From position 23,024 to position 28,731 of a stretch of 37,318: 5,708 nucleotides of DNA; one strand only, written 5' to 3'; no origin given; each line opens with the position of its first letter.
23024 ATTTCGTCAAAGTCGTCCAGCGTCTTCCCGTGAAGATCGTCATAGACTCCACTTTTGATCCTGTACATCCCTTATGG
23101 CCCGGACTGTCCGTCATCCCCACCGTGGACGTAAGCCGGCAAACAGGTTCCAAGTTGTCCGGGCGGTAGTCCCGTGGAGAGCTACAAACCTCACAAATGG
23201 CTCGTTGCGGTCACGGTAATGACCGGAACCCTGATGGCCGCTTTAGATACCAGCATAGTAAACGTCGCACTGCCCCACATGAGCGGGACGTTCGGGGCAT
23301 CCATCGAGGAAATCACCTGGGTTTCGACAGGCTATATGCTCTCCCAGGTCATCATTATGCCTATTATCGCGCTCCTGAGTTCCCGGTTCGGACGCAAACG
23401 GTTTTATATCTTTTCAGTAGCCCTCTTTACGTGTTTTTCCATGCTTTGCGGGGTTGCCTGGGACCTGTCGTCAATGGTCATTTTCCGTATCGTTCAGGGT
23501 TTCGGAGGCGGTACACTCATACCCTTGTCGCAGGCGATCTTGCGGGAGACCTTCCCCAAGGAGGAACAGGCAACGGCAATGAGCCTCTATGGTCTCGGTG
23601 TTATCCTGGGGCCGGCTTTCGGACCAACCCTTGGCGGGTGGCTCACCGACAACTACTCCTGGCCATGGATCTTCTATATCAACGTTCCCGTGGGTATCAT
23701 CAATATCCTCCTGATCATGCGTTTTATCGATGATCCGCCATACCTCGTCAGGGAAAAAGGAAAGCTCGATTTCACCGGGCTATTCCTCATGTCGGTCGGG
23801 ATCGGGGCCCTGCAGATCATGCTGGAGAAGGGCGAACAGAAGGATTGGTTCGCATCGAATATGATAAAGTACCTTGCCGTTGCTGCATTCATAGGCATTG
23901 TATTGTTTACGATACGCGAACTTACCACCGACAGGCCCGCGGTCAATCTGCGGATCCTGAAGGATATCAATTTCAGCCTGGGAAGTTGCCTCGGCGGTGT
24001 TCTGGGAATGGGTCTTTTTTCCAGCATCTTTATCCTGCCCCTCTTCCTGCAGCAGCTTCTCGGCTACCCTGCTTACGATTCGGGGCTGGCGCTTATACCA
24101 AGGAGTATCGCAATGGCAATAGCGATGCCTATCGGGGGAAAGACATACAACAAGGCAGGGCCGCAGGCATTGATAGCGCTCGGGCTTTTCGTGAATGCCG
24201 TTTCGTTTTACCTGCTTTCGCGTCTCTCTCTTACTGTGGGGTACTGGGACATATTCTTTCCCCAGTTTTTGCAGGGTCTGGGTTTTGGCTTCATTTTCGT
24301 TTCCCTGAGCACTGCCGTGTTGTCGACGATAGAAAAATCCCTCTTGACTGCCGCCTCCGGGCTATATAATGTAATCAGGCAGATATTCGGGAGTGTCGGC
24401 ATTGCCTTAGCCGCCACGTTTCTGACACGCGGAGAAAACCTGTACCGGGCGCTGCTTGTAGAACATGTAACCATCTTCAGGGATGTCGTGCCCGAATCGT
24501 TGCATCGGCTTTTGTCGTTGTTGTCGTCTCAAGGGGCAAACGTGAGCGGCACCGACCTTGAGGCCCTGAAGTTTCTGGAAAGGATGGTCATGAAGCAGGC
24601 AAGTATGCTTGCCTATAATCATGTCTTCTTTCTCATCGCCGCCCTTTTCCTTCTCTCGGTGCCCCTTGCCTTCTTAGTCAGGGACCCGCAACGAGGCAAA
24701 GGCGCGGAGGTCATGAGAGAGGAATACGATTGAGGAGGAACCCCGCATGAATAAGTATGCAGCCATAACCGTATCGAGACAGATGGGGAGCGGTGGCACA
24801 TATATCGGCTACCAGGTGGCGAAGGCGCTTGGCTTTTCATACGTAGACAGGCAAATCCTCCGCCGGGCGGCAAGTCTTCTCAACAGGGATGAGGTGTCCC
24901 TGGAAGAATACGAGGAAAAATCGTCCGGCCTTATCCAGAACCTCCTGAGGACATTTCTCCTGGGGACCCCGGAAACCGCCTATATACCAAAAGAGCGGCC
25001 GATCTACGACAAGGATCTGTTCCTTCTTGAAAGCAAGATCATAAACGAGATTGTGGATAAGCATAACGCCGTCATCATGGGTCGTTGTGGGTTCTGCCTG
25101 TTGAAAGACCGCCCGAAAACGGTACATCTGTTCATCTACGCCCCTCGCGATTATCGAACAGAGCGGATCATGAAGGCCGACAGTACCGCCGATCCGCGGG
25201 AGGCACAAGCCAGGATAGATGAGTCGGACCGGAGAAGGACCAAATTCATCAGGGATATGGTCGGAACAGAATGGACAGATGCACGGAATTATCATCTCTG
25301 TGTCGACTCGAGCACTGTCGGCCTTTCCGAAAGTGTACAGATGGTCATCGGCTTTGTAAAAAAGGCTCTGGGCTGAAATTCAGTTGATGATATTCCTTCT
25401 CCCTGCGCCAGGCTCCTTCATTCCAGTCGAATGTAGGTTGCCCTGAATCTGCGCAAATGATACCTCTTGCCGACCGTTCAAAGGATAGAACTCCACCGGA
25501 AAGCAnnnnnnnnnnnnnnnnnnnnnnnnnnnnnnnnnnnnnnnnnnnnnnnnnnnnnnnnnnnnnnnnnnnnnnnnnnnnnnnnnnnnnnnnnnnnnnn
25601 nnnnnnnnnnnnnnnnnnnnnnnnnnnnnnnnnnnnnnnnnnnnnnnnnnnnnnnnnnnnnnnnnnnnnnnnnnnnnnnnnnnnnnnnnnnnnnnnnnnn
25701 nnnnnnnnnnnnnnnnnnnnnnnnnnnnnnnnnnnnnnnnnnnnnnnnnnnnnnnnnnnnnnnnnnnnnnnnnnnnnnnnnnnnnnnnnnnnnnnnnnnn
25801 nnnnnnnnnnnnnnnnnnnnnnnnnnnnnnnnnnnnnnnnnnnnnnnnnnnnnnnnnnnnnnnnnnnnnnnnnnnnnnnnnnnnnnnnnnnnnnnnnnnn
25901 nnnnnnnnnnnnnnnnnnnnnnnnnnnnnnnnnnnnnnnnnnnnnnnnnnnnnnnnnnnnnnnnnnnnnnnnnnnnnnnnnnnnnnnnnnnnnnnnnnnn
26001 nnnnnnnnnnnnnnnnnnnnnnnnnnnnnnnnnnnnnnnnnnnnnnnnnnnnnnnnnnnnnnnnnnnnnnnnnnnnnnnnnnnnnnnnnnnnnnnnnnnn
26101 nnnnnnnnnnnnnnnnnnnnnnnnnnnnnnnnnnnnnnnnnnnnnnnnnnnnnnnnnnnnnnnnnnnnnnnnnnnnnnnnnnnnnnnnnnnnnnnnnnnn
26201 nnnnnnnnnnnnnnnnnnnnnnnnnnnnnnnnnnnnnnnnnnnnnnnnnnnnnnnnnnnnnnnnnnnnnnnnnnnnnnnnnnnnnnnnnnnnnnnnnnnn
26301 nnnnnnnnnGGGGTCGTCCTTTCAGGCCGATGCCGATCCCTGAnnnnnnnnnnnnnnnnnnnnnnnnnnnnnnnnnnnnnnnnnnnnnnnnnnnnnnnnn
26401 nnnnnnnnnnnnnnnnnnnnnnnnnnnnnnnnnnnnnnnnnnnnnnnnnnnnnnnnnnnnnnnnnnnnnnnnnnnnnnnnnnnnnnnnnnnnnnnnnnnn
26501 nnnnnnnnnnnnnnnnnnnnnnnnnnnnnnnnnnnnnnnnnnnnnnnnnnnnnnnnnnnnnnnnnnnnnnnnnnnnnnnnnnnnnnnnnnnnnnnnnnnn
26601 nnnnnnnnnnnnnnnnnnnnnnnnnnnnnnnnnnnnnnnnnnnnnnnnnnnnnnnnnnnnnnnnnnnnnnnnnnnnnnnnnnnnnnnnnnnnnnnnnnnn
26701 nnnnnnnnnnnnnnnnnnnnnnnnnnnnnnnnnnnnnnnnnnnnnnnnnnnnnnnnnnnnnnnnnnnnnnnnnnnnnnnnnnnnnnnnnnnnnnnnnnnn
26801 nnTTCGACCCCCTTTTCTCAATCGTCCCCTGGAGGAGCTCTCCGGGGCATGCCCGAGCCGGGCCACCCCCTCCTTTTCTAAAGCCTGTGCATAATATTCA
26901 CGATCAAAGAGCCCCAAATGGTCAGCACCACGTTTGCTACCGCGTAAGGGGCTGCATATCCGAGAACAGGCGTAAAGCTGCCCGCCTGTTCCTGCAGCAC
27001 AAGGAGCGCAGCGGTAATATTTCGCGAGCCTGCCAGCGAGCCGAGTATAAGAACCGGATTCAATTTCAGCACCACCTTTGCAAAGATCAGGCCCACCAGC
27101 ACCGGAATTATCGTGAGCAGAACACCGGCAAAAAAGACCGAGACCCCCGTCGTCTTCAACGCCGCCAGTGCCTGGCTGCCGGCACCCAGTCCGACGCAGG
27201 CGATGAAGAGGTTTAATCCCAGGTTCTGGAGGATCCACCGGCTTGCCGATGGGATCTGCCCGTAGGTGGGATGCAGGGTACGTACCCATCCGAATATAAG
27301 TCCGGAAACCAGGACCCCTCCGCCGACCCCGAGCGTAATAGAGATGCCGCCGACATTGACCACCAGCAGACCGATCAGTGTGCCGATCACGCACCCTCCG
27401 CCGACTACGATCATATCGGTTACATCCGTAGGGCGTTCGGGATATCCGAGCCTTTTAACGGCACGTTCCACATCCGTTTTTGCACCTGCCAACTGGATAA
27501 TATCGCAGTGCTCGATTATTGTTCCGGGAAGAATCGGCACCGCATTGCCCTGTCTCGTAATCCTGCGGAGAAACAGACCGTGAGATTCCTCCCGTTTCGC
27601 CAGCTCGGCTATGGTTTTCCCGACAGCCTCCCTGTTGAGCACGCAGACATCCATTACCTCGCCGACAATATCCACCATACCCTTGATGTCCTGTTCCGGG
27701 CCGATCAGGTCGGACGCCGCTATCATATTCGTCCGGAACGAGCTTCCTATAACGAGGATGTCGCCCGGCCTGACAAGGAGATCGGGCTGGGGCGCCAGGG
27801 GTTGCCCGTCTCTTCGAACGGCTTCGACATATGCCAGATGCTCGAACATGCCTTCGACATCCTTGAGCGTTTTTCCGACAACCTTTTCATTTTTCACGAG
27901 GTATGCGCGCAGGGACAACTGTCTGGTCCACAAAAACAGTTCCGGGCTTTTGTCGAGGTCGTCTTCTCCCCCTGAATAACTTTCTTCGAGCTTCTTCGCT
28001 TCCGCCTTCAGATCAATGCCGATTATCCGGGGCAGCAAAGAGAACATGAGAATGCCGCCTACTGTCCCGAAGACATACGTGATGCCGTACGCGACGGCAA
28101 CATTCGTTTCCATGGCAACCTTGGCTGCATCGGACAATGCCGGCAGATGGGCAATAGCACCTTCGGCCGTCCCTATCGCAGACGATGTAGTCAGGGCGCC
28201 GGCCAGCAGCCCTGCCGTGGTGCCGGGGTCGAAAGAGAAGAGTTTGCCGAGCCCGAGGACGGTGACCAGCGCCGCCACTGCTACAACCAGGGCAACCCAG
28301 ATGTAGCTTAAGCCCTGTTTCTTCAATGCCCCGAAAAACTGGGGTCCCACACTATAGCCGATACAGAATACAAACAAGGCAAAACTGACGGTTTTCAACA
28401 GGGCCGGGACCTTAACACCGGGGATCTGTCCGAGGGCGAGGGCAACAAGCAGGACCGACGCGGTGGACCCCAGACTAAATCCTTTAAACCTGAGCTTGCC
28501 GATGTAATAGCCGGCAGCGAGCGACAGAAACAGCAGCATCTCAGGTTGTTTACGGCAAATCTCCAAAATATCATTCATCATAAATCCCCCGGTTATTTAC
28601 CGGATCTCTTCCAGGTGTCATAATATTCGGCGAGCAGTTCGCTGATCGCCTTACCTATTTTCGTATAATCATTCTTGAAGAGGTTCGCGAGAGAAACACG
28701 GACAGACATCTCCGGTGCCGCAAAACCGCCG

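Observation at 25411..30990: A 5.5-kb block (CDF-VOC-AAE-asdA) bracketed by diverged direct copies of a methyltransferase gene 3' end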

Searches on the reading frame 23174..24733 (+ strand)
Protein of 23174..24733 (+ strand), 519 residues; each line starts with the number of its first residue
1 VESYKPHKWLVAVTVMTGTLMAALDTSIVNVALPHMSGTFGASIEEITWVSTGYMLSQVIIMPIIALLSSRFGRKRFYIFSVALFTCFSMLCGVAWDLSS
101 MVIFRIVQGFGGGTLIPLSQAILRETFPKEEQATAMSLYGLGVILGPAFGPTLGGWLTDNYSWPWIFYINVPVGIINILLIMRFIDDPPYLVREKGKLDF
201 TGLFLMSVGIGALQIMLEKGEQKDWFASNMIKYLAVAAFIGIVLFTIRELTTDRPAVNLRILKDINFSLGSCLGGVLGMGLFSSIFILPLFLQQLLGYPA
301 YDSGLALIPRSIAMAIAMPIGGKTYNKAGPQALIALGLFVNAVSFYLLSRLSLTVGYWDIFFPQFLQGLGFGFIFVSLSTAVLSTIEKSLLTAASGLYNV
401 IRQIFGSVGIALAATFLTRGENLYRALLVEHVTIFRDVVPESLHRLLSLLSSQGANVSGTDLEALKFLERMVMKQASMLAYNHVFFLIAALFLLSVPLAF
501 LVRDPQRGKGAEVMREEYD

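Call 8: search_protein_families(library=pfam, proteins=[window:23174-24733:+])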
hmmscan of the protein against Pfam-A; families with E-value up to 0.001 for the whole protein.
window:23174-24733:+ (519 aa): 5 families
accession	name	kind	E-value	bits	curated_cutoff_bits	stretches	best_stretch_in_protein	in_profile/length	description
PF07690.21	MFS_1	-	4.7e-62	210.4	33.4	1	16-409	2-346/347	Major Facilitator Superfamily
PF00083.30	Sugar_tr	-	4.2e-10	39.5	22.3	1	14-198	5-204/452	Sugar (and other) transporter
PF06609.19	TRI12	-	1.4e-06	27.5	23.2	1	31-265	65-309/599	Fungal trichothecene efflux pump (TRI12)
PF13347.12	MFS_2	-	1.6e-05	24.1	27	1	13-155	227-378/427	MFS/sugar transport protein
PF05977.19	MFS_3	-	0.00012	21.1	27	1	11-182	11-187/524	Transmembrane secretion effector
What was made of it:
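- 19958..25410 (+): X segment: TetR2, OMF2, HlyD-type MFP, MFS (EmrB-like) and a cytidylate-kinase-like gene. It fills the gap between OMF1's stop and the M1 relic and is absent from the T1 and T2 strains. Pfam (call 8).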

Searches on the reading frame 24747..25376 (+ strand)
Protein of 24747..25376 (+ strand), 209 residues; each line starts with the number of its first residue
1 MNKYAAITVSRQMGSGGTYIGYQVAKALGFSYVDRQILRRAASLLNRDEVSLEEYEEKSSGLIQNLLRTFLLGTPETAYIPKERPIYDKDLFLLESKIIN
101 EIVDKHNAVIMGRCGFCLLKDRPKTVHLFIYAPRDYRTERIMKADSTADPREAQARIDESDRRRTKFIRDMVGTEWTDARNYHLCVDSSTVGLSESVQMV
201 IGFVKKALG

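Call 8: search_protein_families(library=pfam, proteins=[window:24747-25376:+])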
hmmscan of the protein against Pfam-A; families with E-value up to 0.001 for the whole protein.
window:24747-25376:+ (209 aa): 1 family
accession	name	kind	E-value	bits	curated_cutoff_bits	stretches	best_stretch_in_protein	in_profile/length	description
PF13189.12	Cytidylate_kin2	-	7.4e-48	163.5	28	1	7-189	2-175/176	Cytidylate kinase-like family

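Call 63: search_protein_families(library=ncbifam, proteins=[window:24747-25376:+])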
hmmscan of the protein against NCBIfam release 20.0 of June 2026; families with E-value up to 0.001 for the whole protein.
window:24747-25376:+ (209 aa): 1 family
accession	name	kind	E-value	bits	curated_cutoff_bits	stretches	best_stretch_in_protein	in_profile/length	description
TIGR02173.1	cyt_kin_arch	equivalog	6e-08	32.9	102.1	1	56-200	27-164/169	(d)CMP kinase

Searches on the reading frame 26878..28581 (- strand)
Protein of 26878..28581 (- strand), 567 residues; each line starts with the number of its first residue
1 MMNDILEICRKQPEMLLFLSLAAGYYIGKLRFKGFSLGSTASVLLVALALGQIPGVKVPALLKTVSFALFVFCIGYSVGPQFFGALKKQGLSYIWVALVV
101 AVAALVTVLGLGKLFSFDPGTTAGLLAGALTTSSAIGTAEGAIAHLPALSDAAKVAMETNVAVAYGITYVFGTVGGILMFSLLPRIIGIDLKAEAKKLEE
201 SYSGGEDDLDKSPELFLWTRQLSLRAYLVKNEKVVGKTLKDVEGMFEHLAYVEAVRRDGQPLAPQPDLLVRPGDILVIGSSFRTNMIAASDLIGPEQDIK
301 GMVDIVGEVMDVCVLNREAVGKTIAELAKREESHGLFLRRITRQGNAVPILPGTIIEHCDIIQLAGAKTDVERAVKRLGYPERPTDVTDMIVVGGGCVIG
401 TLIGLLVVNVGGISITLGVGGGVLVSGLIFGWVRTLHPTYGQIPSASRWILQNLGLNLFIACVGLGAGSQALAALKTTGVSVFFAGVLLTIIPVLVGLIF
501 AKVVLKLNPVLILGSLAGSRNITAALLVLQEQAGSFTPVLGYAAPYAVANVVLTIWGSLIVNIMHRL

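Call 8: search_protein_families(library=pfam, proteins=[window:26878-28581:-])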
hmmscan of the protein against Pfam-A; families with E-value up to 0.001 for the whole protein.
window:26878-28581:- (567 aa): 2 families
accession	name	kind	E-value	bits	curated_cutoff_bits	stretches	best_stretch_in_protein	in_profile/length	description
PF06826.17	Asp-Al_Ex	-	2.6e-70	236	27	2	17-183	2-165/167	Predicted Permease Membrane Region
PF02080.26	TrkA_C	-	2.4e-16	59.8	27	2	317-378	10-70/71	TrkA-C domain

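Call 63: search_protein_families(library=ncbifam, proteins=[window:26878-28581:-])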
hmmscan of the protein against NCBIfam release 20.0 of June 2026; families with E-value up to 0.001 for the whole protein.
window:26878-28581:- (567 aa): 7 families
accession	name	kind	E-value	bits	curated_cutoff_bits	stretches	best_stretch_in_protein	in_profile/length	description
TIGR03802.1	Asp_Ala_antiprt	equivalog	1.4e-174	581.8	546.95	1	5-564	3-562/562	aspartate-alanine antiporter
NF003440.0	PRK04972.1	equivalog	8.1e-96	322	645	1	4-564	4-557/561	aspartate:alanine antiporter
NF003007.0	PRK03818.1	equivalog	2.9e-58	197.8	449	1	16-563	10-548/553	putative transporter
TIGR01625.1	YidE_YbjL_dupl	subfamily_domain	1.4e-43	148.4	71.95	2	397-547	1-153/154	AspT/YidE/YbjL antiporter duplication domain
NF007039.0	PRK09496.3-2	equivalog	8.6e-07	28.1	293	0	316-406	161-247/446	Trk system potassium transporter TrkA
NF007041.0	PRK09496.3-4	equivalog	1.9e-05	23.6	386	0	314-398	157-238/450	Trk system potassium transporter TrkA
NF007032.0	PRK09496.1-4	equivalog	0.00047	19.2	309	0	319-400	165-243/457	Trk system potassium transporter TrkA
